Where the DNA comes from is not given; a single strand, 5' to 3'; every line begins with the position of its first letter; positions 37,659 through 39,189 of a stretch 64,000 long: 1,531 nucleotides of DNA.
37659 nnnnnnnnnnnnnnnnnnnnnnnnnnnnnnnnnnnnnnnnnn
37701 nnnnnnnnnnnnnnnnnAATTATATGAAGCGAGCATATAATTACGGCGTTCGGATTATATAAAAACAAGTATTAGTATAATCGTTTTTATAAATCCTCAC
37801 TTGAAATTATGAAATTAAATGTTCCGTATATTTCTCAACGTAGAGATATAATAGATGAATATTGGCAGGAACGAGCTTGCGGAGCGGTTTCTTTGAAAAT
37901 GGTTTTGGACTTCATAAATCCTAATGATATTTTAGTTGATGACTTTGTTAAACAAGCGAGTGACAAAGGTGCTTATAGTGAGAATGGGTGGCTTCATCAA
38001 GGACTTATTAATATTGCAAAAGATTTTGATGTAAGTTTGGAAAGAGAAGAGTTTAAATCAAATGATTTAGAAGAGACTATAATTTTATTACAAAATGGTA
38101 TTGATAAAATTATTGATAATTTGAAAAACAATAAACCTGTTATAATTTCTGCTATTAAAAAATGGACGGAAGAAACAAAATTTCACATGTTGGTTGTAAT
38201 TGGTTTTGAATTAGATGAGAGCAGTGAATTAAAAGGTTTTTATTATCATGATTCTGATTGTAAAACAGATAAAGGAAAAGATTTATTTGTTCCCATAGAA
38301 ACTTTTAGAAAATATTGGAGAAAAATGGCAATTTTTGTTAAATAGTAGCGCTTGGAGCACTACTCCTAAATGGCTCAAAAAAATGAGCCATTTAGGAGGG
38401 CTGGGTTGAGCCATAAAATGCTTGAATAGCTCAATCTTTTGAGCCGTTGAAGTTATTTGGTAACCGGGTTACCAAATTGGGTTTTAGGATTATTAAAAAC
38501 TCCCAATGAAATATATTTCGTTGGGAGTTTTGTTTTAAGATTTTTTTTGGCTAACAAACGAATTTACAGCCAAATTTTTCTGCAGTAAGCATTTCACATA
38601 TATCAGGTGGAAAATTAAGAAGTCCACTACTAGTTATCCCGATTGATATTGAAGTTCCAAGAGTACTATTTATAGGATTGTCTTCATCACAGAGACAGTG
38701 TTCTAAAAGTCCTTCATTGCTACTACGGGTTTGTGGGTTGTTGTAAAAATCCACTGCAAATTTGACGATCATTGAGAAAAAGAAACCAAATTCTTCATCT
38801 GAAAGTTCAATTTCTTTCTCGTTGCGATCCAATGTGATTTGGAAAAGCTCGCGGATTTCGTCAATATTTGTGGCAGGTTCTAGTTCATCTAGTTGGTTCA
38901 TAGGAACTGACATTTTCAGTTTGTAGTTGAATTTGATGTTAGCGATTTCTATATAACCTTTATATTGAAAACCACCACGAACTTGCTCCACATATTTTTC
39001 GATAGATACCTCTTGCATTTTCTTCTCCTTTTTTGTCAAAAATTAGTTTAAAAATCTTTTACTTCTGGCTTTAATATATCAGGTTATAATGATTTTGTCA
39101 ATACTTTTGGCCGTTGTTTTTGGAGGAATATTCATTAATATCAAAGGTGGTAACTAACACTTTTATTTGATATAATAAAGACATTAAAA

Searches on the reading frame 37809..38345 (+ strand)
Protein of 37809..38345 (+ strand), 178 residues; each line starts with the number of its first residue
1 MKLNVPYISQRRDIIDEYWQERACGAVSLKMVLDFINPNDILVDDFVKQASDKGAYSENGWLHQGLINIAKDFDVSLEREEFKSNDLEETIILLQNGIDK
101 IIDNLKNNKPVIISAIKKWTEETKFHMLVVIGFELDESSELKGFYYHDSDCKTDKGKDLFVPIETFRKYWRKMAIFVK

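Call 3: search_protein_families(library=pfam, proteins=[window:37809-38345:+], max_evalue=1)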
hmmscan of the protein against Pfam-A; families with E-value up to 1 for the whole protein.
window:37809-38345:+ (178 aa): 3 families
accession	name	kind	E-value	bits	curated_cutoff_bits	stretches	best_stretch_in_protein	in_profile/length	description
PF13529.12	Peptidase_C39_2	-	2.3e-11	44.9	24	1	3-149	1-142/143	Peptidase_C39 like family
PF12385.14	Peptidase_C70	-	0.0028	18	19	1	98-152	80-126/141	Papain-like cysteine protease AvrRpt2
PF21646.3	ACTMAP-like_C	-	0.0081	17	27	1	21-112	8-93/121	Actin maturation protease-like, C-terminal domain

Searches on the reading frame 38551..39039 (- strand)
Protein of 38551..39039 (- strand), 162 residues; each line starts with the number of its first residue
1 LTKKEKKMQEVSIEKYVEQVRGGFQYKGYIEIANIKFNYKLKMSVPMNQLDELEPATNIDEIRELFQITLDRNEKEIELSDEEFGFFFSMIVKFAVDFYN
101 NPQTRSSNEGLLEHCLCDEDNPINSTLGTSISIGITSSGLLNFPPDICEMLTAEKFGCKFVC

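Call 3: search_protein_families(library=pfam, proteins=[window:38551-39039:-], max_evalue=1)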
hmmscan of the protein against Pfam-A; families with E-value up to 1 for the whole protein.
window:38551-39039:- (162 aa): 2 families
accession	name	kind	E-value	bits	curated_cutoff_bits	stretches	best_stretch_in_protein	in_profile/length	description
PF08536.17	Whirly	-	0.058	13.7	23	1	74-136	51-111/136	Whirly transcription factor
PF19643.4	DUF6146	-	0.38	11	27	0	22-44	104-126/133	Family of unknown function (DUF6146)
